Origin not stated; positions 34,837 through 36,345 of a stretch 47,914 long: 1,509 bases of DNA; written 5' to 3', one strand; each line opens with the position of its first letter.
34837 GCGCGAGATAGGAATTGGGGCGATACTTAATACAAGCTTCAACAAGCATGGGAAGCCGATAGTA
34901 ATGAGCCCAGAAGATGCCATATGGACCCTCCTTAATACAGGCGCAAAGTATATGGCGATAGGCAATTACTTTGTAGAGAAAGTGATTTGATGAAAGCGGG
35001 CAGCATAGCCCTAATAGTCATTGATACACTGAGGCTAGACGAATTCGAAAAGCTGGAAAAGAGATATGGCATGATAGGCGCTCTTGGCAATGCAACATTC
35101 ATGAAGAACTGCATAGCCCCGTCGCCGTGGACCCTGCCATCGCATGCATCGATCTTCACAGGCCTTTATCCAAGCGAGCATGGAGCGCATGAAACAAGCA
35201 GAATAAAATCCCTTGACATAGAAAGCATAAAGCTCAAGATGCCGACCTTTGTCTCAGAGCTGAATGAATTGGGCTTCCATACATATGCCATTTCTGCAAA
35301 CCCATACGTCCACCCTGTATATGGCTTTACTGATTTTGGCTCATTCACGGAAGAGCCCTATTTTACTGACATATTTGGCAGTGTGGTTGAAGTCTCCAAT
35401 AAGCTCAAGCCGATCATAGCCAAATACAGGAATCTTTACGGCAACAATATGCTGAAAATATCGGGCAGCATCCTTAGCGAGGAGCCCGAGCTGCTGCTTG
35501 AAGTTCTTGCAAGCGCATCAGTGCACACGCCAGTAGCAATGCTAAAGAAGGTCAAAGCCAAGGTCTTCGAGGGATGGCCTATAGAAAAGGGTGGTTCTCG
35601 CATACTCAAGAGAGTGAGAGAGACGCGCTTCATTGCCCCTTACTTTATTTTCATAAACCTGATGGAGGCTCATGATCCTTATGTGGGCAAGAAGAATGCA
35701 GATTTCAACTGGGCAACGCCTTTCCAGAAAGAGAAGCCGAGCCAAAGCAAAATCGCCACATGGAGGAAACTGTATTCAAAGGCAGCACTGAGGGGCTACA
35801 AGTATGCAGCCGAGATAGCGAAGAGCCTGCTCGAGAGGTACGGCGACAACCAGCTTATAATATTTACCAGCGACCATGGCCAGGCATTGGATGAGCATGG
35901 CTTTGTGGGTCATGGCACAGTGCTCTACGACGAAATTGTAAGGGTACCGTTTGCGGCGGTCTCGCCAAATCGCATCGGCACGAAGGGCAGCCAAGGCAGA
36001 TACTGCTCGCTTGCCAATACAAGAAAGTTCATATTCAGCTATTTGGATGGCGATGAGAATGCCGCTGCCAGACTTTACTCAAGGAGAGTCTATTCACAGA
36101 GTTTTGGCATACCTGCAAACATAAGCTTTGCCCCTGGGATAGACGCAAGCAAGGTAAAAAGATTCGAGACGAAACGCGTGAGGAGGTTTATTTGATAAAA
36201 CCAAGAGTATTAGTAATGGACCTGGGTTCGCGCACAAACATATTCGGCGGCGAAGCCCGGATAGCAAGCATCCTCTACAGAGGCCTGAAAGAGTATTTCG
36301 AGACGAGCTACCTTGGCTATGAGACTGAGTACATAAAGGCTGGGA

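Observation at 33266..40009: Candidate carbamoyl/sulfo-glycan modification island: NodU-like carbamoyltransferase + AP-superfamily enzyme + GT4 converging on RHH-unknown-CysD-CysN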

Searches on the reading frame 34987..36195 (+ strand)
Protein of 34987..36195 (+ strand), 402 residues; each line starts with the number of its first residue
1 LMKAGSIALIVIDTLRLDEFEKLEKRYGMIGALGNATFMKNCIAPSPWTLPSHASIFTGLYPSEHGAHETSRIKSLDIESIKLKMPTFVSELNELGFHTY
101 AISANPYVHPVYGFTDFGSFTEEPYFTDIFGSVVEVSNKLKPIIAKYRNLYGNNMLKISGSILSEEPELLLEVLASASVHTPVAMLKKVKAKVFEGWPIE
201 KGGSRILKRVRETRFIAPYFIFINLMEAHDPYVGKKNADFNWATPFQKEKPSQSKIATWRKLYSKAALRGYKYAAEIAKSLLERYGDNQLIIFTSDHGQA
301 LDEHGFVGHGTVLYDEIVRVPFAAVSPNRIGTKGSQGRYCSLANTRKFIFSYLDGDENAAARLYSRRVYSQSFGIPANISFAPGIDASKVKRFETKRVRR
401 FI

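Call 3: search_protein_families(library=pfam, proteins=[window:34987-36195:+], max_evalue=0.01)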
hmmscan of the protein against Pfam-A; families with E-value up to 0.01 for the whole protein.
window:34987-36195:+ (402 aa): 2 families
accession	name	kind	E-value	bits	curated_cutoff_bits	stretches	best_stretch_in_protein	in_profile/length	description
PF00884.28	Sulfatase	-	4.4e-13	49.7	25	2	218-332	164-279/301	Sulfatase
PF01663.27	Phosphodiest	-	2.6e-06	27.7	23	1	9-66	3-61/342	Type I phosphodiesterase / nucleotide pyrophosphatase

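Call 4: search_protein_families(library=ncbifam, proteins=[window:34987-36195:+], max_evalue=0.01)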
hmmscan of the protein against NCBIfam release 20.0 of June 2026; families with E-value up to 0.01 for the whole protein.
window:34987-36195:+ (402 aa): 4 families
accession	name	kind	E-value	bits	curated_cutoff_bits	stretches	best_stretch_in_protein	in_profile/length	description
NF038075.1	fam_STM4013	hypoth_equivalog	1.6e-12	47.5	250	2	5-102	8-115/261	STM4013/SEN3800 family hydrolase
NF010322.0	PRK13759.1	equivalog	4.3e-09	35.4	481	1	284-353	292-360/486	arylsulfatase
TIGR03417.1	chol_sulfatase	equivalog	2.3e-07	30.1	433.45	1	275-332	267-324/500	choline-sulfatase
NF045661.1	HdlasePehA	equivalog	1.4e-06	27.3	900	1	287-334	309-355/506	phosphoric/sulfuric ester hydrolase PehA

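Call 59: search_solved_structures(query=window:34987-36195:+, max_evalue=0.01, show_alignments=2)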
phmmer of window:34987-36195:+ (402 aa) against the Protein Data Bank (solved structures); distinct sequences matched with E-value up to 0.01: 11.
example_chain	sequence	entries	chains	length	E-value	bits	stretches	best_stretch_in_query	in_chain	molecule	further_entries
9ihk_D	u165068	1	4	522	4.7e-05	25.9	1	286-330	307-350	Sulfatase_S1_30A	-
6pt6_B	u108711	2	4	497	0.00033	23.1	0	275-361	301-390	exo-2S-iota carrageenan S1 sulfatase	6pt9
6ptk_A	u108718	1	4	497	0.00044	22.7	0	275-361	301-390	exo-2S-iota carrageenan S1 sulfatase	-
6pt4_B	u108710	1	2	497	0.00059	22.3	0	275-361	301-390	exo-2S-iota carrageenan S1 sulfatase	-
8di0_A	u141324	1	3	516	0.0016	20.8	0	285-333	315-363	Arylsulfatase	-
2qzu_A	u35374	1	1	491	0.0024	20.3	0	285-343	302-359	Putative sulfatase yidJ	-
7lha_A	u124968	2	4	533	0.003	20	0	284-328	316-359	Exo-L-galactose-6-sulfatase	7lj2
5g2v_A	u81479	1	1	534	0.0036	19.7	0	282-332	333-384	N-ACETYLGLUCOSAMINE-6-SULFATASE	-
3b5q_A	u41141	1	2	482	0.0056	19.1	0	277-328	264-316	Putative sulfatase yidJ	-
5g2t_A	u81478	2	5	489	0.0058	19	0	277-328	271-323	2-O GLYCOSAMINOGLYCAN SULFATASE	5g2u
4uph_A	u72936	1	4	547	0.006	19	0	287-343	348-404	SULFATASE (SULFURIC ESTER HYDROLASE) PROTEIN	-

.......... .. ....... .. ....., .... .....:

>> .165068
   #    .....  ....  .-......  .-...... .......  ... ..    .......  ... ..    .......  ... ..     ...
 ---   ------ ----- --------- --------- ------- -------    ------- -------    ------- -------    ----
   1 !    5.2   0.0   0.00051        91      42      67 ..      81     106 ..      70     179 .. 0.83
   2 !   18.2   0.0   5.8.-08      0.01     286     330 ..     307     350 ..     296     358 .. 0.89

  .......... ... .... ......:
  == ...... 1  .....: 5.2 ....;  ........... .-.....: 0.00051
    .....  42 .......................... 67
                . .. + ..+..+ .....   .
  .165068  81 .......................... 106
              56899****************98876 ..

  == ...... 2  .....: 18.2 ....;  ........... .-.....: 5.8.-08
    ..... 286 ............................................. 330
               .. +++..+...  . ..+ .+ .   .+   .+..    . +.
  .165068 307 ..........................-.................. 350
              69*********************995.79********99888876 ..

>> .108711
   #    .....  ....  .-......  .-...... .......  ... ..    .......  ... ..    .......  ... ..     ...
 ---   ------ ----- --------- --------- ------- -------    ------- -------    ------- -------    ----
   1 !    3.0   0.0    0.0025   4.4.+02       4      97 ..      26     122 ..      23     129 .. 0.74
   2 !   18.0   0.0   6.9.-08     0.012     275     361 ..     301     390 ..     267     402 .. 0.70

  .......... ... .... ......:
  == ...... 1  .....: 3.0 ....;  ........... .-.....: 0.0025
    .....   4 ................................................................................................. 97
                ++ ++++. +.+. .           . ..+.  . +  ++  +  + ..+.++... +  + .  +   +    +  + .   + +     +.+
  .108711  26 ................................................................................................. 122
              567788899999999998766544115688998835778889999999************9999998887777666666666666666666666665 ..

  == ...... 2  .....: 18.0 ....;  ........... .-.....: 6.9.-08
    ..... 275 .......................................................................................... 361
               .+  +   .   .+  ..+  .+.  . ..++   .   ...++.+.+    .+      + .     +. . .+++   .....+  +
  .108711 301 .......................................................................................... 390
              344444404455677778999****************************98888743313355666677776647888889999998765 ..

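Call 85: find_homologous_proteins(query=window:34990-36195:+)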
Query window:34990-36195:+ (401 aa): 1937 proteins with E <= 0.001 among 5855 candidates; the best 120 are listed.
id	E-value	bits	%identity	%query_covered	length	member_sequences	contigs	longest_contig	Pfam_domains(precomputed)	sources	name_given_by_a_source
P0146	3.9e-267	904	100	100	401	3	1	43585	PF01663.28,PF00884.29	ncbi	ncbi:MAG: sulfatase-like hydrolase/transferase [Candidatus Micrarchaeaceae archaeon]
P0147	1.4e-229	780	82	100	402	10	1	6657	PF01663.28,PF00884.29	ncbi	ncbi:MAG: sulfatase-like hydrolase/transferase [Candidatus Micrarchaeaceae archaeon]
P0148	4.4e-193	660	70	99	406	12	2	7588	PF01663.28,PF00884.29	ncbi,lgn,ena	-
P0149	2.3e-170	585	63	100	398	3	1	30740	PF01663.28,PF00884.29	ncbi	ncbi:MAG: sulfatase-like hydrolase/transferase [Candidatus Micrarchaeia archaeon]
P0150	2.4e-170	585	63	100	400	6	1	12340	PF01663.28,PF00884.29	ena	-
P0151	3.4e-158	545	58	100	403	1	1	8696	PF01663.28,PF00884.29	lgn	-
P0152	7.3e-151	521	56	100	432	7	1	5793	PF00884.29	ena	-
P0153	1.5e-150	520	56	100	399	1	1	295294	PF00884.29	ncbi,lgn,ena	-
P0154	4.7e-150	518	56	99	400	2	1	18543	PF01663.28,PF00884.29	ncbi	ncbi:MAG: sulfatase-like hydrolase/transferase [Candidatus Micrarchaeia archaeon]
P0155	1.2e-149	517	56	100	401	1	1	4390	PF01663.28,PF00884.29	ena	-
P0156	1.3e-149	517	55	100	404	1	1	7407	PF01663.28,PF00884.29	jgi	jgi:hypothetical protein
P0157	2.2e-148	513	55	100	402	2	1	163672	PF01663.28,PF00884.29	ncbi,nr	ncbi:MAG: sulfatase-like hydrolase/transferase [Candidatus Micrarchaeota archaeon]|nr:sulfatase-like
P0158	6.3e-148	511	54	100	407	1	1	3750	PF01663.28,PF00884.29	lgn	-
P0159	1.8e-147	510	55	99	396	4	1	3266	PF00884.29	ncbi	ncbi:MAG: sulfatase-like hydrolase/transferase [Candidatus Micrarchaeia archaeon]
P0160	1.4e-146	507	57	99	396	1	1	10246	PF00884.29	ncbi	ncbi:MAG: sulfatase-like hydrolase/transferase [Candidatus Micrarchaeia archaeon]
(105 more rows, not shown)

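Call 95: predict_structure(alignment_id=A2)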
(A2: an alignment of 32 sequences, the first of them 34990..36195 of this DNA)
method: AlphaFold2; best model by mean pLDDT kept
length: 401 residues; sequences in the alignment: 32
mean_pLDDT: 86.7   pTM: 0.84
mean pLDDT of the five models: 86.7, 82.1, 82.0, 82.0, 80.0
residues with pLDDT >= 90: 217; 70-90: 143; 50-70: 33; < 50: 8
segments of 3 or more residues with pLDDT < 50: 125-131
pLDDT, mean of each block of 10 residues (from residue 1): 85 95 98 94 95 98 90 81 96 97 88 95 55 66 71 72 83 74 71 71 91 96 77 63 86 88 92 98 95 95 86 96 91 87 97 92 97 82 88 94 94
secondary structure, 60 per line:
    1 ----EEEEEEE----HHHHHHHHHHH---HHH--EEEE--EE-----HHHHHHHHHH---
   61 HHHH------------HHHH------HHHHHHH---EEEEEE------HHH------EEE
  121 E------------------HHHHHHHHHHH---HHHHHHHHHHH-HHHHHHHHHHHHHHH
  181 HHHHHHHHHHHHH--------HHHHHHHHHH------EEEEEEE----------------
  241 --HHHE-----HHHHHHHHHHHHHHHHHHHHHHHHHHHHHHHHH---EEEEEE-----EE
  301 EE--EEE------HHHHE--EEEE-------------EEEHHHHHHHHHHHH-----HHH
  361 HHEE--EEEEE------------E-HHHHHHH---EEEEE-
elements in order: E5-11 H16-26 E35-38 H48-57 H61-64 H77-80 H87-93 E97-102 E118-121 H140-150 H154-164 H166-193 H202-211 E218-224 H252-284 E288-293 E299-302 E305-307 H314-317 E321-324 E338-340 H341-352 H358-362 E367-371 H386-392 E396-400

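Call 99: fold_search(model_id=the predicted structure, library=pdb)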
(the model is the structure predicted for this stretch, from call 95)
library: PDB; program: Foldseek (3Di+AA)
matches with E <= 10: 530; with E <= 0.001: 367
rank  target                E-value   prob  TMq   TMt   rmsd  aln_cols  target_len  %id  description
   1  9koq_A                1.2e-13  1.00  0.58  0.50   9.3       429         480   15  Crystal structure of an Arylsulfatase from Enterococcus faecium (released 2025-07-30)
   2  9koq_B                1.9e-13  1.00  0.59  0.50   8.9       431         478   14  Crystal structure of an Arylsulfatase from Enterococcus faecium (released 2025-07-30)
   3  6pt6_A                1.1e-12  1.00  0.51  0.44   9.8       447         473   15  Crystal structure of PsS1_NC C84S in complex with i-neocarratetraose (released 2019-09-25)
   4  6ptk_D                1.1e-12  1.00  0.53  0.46   9.8       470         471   15  Crystal structure of the sulfatase PsS1_NC C84A with bound sulfate ion (released 2019-09-25)
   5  6ptk_A                1.8e-12  1.00  0.53  0.46   9.8       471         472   15  Crystal structure of the sulfatase PsS1_NC C84A with bound sulfate ion (released 2019-09-25)
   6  6pt4_A                3.3e-12  1.00  0.52  0.45   9.9       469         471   15  Crystal structure of apo PsS1_NC (released 2019-09-25)
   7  6pt6_B                3.7e-12  1.00  0.51  0.45   9.9       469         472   15  Crystal structure of PsS1_NC C84S in complex with i-neocarratetraose (released 2019-09-25)
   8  6pt4_B                5.2e-12  1.00  0.53  0.45   9.9       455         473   15  Crystal structure of apo PsS1_NC (released 2019-09-25)
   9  6g5z_C                1.4e-11  1.00  0.52  0.42  10.0       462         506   14  Choline sulfatase from Ensifer (Sinorhizobium) meliloti (released 2019-04-10)
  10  6fny_C                1.5e-11  1.00  0.54  0.43  10.9       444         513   16  CRYSTAL STRUCTURE OF A CHOLINE SULFATASE FROM SINORHIZOBIUM MELLILOTI (released 2018-02-28)
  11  6fny_D                1.6e-11  1.00  0.51  0.41  11.5       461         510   15  CRYSTAL STRUCTURE OF A CHOLINE SULFATASE FROM SINORHIZOBIUM MELLILOTI (released 2018-02-28)
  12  7ptj_D                2.0e-11  1.00  0.48  0.38  10.7       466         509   15  C54S mutant of choline-sulfatase from E. meliloti CECT4857 bound to HEPES (released 2022-08-03)
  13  6g5z_D                2.2e-11  1.00  0.51  0.41   9.9       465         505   15  Choline sulfatase from Ensifer (Sinorhizobium) meliloti (released 2019-04-10)
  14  4uph_A                3.3e-11  1.00  0.51  0.42  10.5       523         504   14  Crystal Structure of Phosphonate Monoester Hydrolase of Agrobacterium radiobacter (released 2015-07-01)
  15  7ptj_A                3.5e-11  1.00  0.52  0.42  10.3       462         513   15  C54S mutant of choline-sulfatase from E. meliloti CECT4857 bound to HEPES (released 2022-08-03)
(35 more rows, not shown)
